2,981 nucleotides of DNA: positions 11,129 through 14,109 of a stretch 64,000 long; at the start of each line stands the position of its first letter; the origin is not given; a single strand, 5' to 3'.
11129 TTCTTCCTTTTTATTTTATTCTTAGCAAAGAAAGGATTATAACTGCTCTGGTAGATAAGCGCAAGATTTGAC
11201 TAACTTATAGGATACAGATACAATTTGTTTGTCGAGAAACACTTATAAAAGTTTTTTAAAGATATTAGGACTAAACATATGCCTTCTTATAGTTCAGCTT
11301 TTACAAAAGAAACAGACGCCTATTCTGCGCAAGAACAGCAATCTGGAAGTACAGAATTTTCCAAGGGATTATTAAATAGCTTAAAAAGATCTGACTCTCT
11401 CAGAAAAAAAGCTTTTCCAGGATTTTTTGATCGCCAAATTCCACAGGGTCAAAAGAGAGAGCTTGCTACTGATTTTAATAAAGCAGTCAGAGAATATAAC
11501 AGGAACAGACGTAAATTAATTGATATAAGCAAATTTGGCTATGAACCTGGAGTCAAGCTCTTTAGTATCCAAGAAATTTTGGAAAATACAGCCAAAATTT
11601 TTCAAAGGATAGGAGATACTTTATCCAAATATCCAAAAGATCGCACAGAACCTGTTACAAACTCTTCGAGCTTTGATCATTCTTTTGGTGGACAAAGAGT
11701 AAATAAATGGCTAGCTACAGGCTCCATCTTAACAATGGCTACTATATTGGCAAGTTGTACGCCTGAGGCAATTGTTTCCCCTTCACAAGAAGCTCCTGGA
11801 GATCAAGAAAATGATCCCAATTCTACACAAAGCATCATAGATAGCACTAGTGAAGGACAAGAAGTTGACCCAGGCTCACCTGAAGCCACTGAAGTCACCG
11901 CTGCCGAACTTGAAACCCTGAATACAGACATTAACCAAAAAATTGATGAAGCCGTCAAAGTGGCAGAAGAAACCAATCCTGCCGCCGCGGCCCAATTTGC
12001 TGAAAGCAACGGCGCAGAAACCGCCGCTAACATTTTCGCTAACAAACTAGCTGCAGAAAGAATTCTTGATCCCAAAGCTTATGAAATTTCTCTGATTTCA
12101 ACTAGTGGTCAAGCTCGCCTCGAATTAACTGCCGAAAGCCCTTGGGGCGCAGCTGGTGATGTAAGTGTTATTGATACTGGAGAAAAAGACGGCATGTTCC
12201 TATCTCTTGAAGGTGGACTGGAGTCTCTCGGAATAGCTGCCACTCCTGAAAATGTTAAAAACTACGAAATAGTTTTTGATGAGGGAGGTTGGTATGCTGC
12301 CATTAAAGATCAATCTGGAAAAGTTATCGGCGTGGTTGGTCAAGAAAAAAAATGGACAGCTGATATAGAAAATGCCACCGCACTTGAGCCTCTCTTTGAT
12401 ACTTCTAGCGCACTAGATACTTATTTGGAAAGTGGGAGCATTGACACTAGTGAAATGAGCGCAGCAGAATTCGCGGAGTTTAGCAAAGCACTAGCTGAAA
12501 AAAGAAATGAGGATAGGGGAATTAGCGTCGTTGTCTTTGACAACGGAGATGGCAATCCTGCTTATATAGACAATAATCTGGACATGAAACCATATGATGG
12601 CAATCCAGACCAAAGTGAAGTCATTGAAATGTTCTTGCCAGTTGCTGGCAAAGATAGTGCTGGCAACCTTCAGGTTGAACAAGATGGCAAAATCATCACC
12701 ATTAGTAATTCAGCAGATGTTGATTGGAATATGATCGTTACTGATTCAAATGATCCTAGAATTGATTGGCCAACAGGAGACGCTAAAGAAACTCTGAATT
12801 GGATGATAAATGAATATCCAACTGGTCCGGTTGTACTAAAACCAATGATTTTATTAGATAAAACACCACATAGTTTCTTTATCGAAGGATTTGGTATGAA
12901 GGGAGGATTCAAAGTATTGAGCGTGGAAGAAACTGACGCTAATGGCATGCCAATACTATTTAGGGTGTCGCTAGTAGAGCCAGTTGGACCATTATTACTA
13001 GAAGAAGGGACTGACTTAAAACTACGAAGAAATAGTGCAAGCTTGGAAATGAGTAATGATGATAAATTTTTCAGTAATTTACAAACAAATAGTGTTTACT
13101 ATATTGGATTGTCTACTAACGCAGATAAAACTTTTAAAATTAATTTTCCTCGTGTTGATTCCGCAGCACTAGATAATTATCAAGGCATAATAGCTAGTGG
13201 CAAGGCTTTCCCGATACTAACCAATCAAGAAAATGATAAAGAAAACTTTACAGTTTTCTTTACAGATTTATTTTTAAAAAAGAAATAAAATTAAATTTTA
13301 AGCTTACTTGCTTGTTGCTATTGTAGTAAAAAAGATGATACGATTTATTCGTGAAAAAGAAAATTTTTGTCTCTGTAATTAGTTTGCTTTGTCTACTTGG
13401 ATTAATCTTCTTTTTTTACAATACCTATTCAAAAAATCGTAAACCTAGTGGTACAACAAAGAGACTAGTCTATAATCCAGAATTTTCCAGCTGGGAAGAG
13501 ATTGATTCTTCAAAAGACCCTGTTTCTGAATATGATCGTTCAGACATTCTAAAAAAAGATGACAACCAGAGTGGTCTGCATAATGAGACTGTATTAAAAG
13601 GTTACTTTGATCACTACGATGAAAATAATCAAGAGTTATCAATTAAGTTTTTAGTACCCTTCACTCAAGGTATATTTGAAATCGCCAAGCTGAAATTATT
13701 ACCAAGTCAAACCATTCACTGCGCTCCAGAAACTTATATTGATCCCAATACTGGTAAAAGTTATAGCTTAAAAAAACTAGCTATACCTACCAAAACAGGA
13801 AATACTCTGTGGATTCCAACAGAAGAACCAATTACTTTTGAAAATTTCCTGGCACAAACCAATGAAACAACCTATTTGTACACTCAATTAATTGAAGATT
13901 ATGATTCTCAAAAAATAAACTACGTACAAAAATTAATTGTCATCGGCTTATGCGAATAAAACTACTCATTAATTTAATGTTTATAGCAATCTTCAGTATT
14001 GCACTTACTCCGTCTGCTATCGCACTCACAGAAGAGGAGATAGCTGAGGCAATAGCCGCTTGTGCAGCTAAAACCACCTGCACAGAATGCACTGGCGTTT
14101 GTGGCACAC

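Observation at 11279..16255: Plus-strand operon coupling large Cys-rich surface proteins to an orphan prepilin: a candidate pilus-tip adhesin module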

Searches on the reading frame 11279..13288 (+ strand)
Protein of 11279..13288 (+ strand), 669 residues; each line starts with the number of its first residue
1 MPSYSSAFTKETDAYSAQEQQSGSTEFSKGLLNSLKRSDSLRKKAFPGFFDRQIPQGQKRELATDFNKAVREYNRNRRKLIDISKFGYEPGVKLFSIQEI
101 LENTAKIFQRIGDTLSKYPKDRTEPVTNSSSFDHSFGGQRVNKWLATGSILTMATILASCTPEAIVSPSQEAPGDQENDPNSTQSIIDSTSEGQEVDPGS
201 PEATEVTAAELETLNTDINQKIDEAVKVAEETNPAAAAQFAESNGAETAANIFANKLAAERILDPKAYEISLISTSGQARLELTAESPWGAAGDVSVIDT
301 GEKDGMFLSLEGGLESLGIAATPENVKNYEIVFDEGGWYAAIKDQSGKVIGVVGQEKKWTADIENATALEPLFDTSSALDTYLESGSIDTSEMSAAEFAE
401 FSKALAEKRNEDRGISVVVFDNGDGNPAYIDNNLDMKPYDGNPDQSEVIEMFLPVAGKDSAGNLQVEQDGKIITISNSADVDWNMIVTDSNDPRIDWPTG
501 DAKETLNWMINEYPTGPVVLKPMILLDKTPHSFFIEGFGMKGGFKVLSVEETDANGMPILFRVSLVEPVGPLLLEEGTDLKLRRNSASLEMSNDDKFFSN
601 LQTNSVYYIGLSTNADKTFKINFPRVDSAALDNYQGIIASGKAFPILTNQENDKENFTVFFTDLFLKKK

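Call 3: search_protein_families(library=pfam, proteins=[window:11279-13288:+], max_evalue=1)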
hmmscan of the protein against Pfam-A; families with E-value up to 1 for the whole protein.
window:11279-13288:+ (669 aa): 0 families

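Call 4: search_protein_families(library=ncbifam, proteins=[window:11279-13288:+], max_evalue=1)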
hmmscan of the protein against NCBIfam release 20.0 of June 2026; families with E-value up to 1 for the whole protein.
window:11279-13288:+ (669 aa): 1 family
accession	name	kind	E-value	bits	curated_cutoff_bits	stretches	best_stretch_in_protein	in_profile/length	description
NF033729.0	borfam54_2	equivalog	0.25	11.1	30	1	152-241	17-106/226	complement regulator-acquiring protein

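Call 6: find_homologous_proteins(query=window:11279-13288:+)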
Query window:11279-13288:+ (669 aa): 7 proteins with E <= 0.001 among 8000 candidates.
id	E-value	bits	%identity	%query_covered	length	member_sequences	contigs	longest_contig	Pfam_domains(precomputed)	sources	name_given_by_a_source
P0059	0.0e+0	1484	100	100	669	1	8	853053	-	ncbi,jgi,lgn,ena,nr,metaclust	ncbi:MAG: hypothetical protein UT13_C0001G0722 [Candidatus Pacebacteria bacterium GW2011_GWF2_38_9]|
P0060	0.0e+0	1215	83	100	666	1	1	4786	-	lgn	-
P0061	5.0e-282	955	87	75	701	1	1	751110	-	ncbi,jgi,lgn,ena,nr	ncbi:hypothetical protein KKI22_03740 [Patescibacteria group bacterium]|nr:hypothetical protein [Pat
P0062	1.1e-232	792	77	70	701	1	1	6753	-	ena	-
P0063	2.9e-87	312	34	97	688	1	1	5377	-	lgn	-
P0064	1.5e-82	296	49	43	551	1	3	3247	-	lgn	-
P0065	7.3e-47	178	33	73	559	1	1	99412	-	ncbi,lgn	-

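Call 37: search_solved_structures(query=A4, max_evalue=10)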
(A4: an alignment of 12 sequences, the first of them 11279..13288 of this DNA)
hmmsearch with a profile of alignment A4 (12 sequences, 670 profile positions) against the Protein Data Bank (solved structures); distinct sequences matched with E-value up to 10: 1.
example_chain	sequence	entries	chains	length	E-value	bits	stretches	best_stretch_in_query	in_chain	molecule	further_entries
7rxe_A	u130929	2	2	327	0.54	11.9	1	8-97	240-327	Junctophilin-2 N-terminal fragment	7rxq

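Call 40: find_homologous_proteins(query=A4)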
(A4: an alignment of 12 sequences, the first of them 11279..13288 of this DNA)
Query A4 (12 sequences) (669 aa, profile of the alignment): 12 proteins with E <= 0.001 among 8000 candidates.
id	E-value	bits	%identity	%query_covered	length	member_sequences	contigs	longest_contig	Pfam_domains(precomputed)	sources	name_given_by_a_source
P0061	6.8e-296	1001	87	75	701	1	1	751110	-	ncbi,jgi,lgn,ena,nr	ncbi:hypothetical protein KKI22_03740 [Patescibacteria group bacterium]|nr:hypothetical protein [Pat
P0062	3.0e-295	999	77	70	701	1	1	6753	-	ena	-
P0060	3.2e-280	950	83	100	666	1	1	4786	-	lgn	-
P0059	3.0e-278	943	100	100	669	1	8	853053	-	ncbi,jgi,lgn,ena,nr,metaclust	ncbi:MAG: hypothetical protein UT13_C0001G0722 [Candidatus Pacebacteria bacterium GW2011_GWF2_38_9]|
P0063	4.0e-240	817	34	97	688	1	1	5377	-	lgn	-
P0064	2.9e-173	596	49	43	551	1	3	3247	-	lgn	-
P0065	4.5e-157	543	33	73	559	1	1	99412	-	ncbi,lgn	-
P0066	2.1e-87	312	45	43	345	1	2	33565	-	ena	-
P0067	9.4e-84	300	44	43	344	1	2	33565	-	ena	-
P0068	1.9e-83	299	42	43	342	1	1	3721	-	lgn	-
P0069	2.3e-82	296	42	45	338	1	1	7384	-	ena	-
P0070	6.9e-82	294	47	43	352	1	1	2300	-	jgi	-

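Call 53: predict_structure(alignment_id=A5)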
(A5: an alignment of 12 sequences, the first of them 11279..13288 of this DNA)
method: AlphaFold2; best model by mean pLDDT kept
length: 669 residues; sequences in the alignment: 12
mean_pLDDT: 59.3   pTM: 0.47
mean pLDDT of the five models: 59.3, 58.3, 56.0, 55.9, 46.9
residues with pLDDT >= 90: 71; 70-90: 185; 50-70: 163; < 50: 250
segments of 3 or more residues with pLDDT < 50: 1-28, 84-93, 120-219, 228-308, 335-339, 352-373
pLDDT, mean of each block of 10 residues (from residue 1): 29 30 43 65 62 61 69 65 48 57 73 63 32 24 28 29 28 29 26 29 33 42 47 39 36 38 36 34 35 33 40 62 74 50 68 35 26 64 78 83 91 65 63 75 63 89 87 90 84 90 91 79 88 73 87 85 85 93 68 75 92 73 60 62 60 75 88
secondary structure, 60 per line:
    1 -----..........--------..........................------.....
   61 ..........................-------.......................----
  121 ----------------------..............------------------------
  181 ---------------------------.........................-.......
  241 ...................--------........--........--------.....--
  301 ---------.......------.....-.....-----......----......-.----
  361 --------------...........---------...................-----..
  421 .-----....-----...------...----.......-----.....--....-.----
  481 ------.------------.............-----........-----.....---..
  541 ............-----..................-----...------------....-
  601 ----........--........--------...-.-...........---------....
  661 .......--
elements in order (helices of 4 or more, strands of 3 or more residues): H6-15 H24-49 H56-86 H94-116 H143-156 H208-232 H234-259 E268-275 E278-285 E294-298 H310-316 H323-327 E329-333 E339-344 E349-354 H375-385 H395-413 E419-421 E427-430 E436-438 E452-458 E464-468 E471-474 H500-512 E518-525 E531-535 E539-552 E558-575 E581-583 H596-599 E605-612 H615-622 E637-639 H640-647 E657-667

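Call 55: fold_search(model_id=the predicted structure, library=pdb)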
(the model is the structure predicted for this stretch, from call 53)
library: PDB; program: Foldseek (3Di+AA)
matches with E <= 10: 180; with E <= 0.001: 0
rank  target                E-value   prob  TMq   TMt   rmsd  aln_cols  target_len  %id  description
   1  8e84_A                1.8e-01  0.04  0.07  0.12  22.0       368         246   11  Human PCNA mutant- C148S (released 2023-04-12)
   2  6gis_C                2.6e-01  0.05  0.06  0.12  22.4       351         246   12  Structural basis of human clamp sliding on DNA (released 2018-05-30)
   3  8e84_C                2.6e-01  0.04  0.07  0.12  21.6       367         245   11  Human PCNA mutant- C148S (released 2023-04-12)
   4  9a5z_A                2.7e-01  0.13  0.06  0.16  15.9       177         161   15  Integrative model of YPMB-MREC by crosslinking MS and deep learning (released 2024-09-18)
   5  5mom_B                4.4e-01  0.03  0.07  0.11  21.6       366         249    9  Crystal Structure of PCNA encoding the hypomorphic mutation S228I (released 2017-01-25)
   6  4ztd_C                5.1e-01  0.04  0.08  0.13  21.2       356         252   12  Crystal Structure of Human PCNA in complex with a TRAIP peptide (released 2015-12-16)
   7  8umt_G                6.0e-01  0.03  0.07  0.12  21.6       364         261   12  Atomic model of the human CTF18-RFC-PCNA binary complex in the three-subunit binding state (state 2) (released 2024-05-08)
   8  3rgu_A                7.4e-01  0.90  0.11  0.64   3.4        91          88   15  Structure of Fap-NRa at pH 5.0 (released 2011-12-28)
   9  7kq0_E                7.4e-01  0.02  0.06  0.12  21.5       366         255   11  PCNA bound to peptide mimetic (released 2021-05-19)
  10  9b9s                  8.3e-01  0.13  0.08  0.17  13.9       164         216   13  Crystal structure of the ligand binding domain of the Halomonas titanicae chemoreceptor Htc10 in complex with guanine (released 2024-11-20)
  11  4gfa_C                9.7e-01  0.13  0.07  0.20  10.2       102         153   18  N-terminal coiled-coil dimer of C.elegans SAS-6, crystal form A (released 2013-06-19)
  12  5cq9_A                9.7e-01  0.13  0.06  0.13  18.3       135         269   11  Crystal structure of SopD2, a type III secreted virulence effector from Salmonella enterica (released 2015-09-09)
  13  4l6p_A                1.0e+00  0.02  0.05  0.10  21.4       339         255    7  Structure of C22Y Mutant PCNA protein defective in DNA mismatch repair (released 2014-10-01)
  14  3rgu_C                1.1e+00  0.84  0.11  0.65   3.2        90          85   16  Structure of Fap-NRa at pH 5.0 (released 2011-12-28)
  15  3rgu_D                1.1e+00  0.84  0.11  0.64   3.2        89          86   16  Structure of Fap-NRa at pH 5.0 (released 2011-12-28)
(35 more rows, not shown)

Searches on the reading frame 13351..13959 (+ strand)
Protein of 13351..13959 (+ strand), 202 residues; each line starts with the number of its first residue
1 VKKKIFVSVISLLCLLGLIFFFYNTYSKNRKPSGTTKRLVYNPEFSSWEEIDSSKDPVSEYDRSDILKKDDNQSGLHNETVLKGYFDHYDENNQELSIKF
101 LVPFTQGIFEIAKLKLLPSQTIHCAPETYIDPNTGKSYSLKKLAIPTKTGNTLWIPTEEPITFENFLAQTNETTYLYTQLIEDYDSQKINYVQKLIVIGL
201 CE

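Call 3: search_protein_families(library=pfam, proteins=[window:13351-13959:+], max_evalue=1)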
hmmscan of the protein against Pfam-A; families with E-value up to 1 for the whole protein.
window:13351-13959:+ (202 aa): 0 families

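Call 4: search_protein_families(library=ncbifam, proteins=[window:13351-13959:+], max_evalue=1)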
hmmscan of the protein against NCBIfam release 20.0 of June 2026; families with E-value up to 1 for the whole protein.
window:13351-13959:+ (202 aa): 0 families

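Call 38: search_solved_structures(query=A3, max_evalue=10)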
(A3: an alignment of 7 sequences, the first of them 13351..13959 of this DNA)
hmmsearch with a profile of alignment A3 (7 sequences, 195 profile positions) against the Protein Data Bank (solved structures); distinct sequences matched with E-value up to 10: 0.
